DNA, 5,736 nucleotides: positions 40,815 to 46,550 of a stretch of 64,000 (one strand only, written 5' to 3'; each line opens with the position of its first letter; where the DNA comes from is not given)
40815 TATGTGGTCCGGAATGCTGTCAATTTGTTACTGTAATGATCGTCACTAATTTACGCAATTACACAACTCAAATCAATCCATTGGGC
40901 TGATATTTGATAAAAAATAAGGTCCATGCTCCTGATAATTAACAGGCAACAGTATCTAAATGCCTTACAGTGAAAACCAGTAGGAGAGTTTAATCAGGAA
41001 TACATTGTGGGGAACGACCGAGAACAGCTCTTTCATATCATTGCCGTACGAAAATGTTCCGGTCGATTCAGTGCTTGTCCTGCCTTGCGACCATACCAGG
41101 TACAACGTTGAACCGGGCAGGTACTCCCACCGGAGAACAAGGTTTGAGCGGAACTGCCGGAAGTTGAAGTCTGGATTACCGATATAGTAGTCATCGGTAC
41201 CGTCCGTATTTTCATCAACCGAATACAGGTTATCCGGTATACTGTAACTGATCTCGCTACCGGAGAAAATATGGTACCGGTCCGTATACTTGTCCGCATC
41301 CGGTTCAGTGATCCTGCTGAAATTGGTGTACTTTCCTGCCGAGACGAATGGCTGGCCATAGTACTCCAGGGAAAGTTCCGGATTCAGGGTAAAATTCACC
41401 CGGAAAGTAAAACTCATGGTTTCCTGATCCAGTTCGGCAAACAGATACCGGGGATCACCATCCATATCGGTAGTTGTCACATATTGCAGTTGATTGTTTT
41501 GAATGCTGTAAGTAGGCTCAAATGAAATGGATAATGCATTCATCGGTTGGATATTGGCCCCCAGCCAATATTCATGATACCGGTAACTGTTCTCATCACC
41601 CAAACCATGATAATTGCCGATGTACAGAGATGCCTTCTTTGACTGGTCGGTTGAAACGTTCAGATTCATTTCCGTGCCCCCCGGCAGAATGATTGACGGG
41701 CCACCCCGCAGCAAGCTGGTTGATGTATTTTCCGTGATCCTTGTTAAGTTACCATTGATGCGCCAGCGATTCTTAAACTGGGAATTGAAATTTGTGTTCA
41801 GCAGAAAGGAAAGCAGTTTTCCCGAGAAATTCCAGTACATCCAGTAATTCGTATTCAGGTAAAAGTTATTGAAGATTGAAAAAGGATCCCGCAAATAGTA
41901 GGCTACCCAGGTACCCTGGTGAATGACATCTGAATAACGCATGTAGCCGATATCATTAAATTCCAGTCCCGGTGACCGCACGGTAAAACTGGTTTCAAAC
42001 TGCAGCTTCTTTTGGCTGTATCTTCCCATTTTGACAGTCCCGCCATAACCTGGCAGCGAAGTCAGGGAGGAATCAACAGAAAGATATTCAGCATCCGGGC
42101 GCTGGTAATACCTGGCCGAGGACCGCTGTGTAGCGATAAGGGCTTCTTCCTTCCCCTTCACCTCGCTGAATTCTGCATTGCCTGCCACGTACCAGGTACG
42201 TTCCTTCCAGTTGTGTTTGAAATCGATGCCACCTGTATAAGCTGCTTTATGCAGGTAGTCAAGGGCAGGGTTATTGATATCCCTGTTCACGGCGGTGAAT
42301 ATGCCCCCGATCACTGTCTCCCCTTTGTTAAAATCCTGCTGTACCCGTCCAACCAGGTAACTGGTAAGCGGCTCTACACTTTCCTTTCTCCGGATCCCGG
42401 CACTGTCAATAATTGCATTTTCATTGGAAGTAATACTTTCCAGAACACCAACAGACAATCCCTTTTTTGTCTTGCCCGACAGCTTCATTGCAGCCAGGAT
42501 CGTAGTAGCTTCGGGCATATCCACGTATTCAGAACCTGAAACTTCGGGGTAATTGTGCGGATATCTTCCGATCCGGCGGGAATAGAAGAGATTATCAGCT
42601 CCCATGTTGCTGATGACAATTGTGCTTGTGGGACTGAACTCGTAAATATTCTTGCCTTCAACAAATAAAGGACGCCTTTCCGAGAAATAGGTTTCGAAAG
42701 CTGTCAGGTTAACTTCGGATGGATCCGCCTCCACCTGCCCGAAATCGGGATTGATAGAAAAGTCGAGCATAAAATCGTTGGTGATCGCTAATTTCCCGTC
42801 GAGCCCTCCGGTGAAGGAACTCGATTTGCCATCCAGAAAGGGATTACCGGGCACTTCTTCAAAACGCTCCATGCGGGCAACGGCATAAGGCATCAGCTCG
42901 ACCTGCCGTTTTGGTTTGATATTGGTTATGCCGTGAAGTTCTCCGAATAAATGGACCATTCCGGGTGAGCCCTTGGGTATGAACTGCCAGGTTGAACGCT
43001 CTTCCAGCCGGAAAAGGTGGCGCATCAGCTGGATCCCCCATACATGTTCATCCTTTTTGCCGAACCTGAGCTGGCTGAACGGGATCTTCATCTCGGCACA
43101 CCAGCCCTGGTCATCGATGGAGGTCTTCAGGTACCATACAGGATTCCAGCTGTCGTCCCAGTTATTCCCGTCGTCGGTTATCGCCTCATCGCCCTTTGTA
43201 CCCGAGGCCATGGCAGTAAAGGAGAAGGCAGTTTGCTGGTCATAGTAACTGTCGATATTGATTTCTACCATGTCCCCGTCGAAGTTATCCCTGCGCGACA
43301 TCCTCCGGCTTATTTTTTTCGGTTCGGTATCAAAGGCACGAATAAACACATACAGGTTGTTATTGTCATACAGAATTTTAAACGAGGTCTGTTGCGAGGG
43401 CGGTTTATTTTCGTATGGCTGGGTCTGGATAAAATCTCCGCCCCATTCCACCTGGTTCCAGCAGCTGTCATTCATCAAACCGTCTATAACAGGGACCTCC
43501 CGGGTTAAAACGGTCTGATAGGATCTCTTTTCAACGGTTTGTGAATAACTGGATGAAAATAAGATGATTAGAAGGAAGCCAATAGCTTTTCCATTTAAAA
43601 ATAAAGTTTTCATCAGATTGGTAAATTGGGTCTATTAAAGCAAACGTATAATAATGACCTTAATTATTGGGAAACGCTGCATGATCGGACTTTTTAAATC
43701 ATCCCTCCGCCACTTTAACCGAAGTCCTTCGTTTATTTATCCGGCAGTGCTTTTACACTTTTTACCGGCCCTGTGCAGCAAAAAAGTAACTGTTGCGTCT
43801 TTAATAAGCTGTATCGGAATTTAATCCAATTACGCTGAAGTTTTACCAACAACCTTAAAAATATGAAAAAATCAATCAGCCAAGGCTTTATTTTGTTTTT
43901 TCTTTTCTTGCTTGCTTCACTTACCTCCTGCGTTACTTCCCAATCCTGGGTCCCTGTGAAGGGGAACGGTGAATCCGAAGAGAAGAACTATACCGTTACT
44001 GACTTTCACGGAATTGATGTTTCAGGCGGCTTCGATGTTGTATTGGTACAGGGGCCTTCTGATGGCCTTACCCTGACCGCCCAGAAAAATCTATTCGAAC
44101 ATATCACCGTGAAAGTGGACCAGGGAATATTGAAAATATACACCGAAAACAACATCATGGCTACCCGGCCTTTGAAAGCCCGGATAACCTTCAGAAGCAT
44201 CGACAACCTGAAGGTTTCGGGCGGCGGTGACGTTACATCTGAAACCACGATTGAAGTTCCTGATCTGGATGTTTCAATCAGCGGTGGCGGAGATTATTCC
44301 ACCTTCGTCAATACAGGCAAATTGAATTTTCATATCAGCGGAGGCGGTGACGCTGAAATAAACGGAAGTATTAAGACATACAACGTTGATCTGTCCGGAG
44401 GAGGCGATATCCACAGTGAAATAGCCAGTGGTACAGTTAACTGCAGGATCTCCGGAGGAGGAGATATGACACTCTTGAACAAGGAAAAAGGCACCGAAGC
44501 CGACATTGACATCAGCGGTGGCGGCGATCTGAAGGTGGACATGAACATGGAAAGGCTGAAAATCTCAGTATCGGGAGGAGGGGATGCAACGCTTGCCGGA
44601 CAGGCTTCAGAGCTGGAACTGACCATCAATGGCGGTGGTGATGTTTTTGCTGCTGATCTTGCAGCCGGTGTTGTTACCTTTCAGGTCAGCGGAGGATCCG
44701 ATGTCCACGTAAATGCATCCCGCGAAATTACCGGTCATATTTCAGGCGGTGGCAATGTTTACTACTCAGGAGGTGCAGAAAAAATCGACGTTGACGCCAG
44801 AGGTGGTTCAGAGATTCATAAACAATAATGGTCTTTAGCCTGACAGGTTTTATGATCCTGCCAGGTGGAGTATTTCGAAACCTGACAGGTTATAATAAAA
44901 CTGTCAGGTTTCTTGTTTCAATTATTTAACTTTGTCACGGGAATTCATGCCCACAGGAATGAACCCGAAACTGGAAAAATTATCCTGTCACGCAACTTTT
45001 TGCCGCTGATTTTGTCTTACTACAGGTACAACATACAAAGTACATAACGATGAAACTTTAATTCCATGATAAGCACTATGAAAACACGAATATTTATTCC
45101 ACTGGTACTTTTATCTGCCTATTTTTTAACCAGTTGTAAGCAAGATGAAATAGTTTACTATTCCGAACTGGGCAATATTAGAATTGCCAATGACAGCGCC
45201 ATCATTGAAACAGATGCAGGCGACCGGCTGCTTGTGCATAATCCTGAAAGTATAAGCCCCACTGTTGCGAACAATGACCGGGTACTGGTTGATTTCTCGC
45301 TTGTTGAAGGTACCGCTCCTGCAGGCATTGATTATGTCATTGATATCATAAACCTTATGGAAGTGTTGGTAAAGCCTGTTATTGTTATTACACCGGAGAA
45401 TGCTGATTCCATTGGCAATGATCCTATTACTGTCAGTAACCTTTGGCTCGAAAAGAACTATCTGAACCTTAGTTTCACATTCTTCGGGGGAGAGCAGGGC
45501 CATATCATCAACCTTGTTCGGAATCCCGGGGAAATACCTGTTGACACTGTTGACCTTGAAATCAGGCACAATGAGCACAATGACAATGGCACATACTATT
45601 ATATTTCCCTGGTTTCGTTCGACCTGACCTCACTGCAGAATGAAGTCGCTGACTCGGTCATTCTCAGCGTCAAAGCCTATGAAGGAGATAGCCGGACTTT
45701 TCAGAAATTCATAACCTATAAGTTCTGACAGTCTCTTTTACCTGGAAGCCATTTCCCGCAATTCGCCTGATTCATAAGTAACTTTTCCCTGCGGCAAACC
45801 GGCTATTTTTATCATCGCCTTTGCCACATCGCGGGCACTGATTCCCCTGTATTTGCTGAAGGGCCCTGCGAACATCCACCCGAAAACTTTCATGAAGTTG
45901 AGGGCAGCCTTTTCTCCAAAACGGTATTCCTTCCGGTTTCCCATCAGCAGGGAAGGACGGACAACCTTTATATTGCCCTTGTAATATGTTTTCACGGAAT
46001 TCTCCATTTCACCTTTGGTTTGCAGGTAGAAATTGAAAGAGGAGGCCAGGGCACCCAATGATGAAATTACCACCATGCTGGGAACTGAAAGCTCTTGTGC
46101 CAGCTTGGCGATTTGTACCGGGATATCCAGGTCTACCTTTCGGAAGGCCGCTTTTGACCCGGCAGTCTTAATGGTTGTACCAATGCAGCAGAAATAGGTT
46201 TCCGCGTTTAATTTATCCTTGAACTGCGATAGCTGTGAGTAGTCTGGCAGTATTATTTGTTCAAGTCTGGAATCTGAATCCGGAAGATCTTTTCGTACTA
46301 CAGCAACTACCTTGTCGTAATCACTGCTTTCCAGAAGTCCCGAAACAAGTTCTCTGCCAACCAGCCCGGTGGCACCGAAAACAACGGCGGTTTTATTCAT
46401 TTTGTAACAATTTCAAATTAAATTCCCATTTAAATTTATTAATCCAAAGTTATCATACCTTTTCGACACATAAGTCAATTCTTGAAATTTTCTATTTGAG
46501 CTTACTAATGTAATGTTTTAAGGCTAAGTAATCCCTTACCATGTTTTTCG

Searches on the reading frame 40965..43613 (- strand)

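Call 76: search_protein_families(library=pfam, proteins=[window:40965-43613:-], max_evalue=0.00001)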
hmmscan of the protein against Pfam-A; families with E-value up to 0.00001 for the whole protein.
window:40965-43613:- (882 aa): 2 families
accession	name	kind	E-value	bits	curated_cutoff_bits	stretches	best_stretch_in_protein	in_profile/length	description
PF19313.5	DUF5916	-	6.1e-72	243.6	22.6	1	238-879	5-562/572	Domain of unknown function (DUF5916)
PF06452.16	CBM9_1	-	3.3e-11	43.9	23.4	1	43-197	1-147/185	Carbohydrate family 9 binding domain-like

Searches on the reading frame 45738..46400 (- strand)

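Call 38: search_protein_families(library=pfam, proteins=[window:45738-46400:-], max_evalue=0.001)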
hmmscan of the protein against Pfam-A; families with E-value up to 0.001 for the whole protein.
window:45738-46400:- (220 aa): 4 families
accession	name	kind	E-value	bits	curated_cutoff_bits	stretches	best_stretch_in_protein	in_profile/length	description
PF07993.18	NAD_binding_4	-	1.6e-07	31.2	20.1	0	9-49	3-45/258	Male sterility protein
PF13460.12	NAD_binding_10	-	2e-07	31.5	27.2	1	9-165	1-160/184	NAD(P)H-binding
PF01370.27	Epimerase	-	6.2e-07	29.5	20.9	1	6-139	2-156/240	NAD dependent epimerase/dehydratase family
PF08732.16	HIM1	-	9.9e-07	28.9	28.7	1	64-158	46-145/169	HIM1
